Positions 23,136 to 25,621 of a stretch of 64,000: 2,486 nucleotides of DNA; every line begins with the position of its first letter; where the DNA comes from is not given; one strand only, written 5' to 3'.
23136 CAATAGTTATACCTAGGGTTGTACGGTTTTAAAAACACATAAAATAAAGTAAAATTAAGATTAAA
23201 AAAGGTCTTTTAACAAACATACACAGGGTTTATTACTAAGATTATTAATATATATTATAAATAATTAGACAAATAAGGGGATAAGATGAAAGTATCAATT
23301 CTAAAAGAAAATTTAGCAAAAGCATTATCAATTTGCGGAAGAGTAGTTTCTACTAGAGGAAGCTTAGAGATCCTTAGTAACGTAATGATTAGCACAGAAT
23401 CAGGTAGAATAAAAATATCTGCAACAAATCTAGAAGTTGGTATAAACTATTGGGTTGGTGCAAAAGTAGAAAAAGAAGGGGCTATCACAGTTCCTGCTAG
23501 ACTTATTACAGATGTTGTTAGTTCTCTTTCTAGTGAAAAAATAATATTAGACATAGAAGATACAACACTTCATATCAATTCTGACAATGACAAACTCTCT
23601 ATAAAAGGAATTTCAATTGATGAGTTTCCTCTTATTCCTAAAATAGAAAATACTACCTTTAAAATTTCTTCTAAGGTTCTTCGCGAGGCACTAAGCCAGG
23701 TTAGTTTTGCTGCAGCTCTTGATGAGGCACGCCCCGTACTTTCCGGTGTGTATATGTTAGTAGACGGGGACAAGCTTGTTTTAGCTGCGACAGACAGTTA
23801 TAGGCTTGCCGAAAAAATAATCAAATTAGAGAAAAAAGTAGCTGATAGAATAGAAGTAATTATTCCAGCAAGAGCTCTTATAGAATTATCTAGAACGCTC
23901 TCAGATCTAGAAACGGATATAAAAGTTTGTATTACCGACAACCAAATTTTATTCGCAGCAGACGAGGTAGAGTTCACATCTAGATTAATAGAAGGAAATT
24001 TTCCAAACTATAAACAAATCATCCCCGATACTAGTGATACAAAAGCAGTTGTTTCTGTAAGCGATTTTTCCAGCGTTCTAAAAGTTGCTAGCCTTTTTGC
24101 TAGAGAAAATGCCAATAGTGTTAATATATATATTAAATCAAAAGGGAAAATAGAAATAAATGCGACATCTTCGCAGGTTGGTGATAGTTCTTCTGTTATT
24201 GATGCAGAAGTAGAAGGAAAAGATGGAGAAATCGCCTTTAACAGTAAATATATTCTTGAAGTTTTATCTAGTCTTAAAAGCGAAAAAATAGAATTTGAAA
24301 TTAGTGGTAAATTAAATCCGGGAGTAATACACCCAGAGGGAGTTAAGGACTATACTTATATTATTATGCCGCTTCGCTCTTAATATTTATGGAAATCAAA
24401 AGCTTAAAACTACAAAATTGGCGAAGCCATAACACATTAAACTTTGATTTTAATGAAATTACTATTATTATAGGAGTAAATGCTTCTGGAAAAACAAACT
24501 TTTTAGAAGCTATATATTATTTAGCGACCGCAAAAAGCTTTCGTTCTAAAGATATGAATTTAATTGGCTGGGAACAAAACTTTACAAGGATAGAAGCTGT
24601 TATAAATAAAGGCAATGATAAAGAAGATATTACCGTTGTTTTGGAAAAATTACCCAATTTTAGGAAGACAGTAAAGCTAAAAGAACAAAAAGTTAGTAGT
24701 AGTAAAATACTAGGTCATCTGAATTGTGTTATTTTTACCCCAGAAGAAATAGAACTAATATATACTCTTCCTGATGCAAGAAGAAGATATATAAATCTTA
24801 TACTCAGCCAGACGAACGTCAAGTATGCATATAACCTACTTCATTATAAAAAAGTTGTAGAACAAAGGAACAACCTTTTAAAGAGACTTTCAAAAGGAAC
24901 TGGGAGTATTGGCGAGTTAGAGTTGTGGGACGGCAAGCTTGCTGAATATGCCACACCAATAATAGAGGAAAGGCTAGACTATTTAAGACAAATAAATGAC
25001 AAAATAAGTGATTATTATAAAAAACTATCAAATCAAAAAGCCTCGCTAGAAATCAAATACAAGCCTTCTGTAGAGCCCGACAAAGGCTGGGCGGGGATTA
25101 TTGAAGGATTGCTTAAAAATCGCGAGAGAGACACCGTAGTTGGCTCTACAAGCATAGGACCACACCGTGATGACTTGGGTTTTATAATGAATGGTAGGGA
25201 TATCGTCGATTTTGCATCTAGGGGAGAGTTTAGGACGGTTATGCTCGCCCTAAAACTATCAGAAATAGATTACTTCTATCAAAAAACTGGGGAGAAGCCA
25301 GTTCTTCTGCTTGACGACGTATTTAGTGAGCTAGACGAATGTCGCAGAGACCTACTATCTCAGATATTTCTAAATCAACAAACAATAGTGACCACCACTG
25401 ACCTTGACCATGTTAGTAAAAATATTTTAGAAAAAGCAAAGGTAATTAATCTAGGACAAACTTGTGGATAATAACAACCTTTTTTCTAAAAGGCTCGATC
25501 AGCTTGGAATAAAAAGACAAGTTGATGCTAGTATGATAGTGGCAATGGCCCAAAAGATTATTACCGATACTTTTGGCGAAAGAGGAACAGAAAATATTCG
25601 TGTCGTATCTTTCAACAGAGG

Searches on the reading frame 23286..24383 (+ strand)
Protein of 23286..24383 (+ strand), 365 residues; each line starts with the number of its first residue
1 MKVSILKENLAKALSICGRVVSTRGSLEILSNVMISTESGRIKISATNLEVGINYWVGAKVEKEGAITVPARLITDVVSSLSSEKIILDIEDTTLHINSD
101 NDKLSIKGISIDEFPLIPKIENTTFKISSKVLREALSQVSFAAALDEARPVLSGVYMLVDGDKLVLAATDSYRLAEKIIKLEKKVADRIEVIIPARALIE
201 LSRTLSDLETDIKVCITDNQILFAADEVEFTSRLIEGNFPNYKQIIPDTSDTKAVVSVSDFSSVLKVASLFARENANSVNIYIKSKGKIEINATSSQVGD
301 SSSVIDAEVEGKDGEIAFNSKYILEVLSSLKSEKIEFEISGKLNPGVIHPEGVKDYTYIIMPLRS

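Call 18: search_protein_families(library=pfam, proteins=[window:23286-24383:+], max_evalue=0.0001)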
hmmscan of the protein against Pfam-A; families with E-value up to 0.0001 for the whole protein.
window:23286-24383:+ (365 aa): 3 families
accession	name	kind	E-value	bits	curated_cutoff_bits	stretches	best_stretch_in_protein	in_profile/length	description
PF00712.24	DNA_pol3_beta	-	7.8e-38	129.7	24.4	2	1-118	1-120/120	DNA polymerase III beta subunit, N-terminal domain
PF02767.21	DNA_pol3_beta_2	-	2e-36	125.2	27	1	127-241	2-116/116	DNA polymerase III beta subunit, central domain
PF02768.20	DNA_pol3_beta_3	-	1.5e-29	102.7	27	1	243-364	1-121/121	DNA polymerase III beta subunit, C-terminal domain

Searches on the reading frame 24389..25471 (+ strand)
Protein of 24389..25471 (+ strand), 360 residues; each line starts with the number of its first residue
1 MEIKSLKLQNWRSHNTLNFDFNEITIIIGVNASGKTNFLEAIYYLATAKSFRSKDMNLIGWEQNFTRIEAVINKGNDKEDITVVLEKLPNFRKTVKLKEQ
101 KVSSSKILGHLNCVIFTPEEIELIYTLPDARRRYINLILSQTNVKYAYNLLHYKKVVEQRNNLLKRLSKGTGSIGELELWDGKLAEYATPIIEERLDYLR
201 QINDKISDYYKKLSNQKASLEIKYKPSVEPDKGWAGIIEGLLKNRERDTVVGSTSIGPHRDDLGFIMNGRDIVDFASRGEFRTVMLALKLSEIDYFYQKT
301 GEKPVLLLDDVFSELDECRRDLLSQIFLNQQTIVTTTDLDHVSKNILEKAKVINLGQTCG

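Call 18: search_protein_families(library=pfam, proteins=[window:24389-25471:+], max_evalue=0.0001)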
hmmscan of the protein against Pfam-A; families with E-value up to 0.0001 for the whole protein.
window:24389-25471:+ (360 aa): 5 families
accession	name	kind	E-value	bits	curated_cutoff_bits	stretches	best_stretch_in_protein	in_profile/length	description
PF02463.25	SMC_N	-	1.2e-21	77.6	40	1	3-344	2-204/220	RecF/RecN/SMC N terminal domain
PF13476.12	AAA_23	-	6.4e-13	50.2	27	1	5-222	1-182/201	AAA domain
PF13175.12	AAA_15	-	9e-11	42.4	32.1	1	1-145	1-92/374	AAA ATPase domain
PF13304.12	AAA_21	-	1.2e-07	32.5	27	1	24-77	1-63/304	AAA domain, putative AbiEii toxin, Type IV TA system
PF13555.12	AAA_29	-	1.7e-05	24.9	27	1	4-50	2-50/61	P-loop containing region of AAA domain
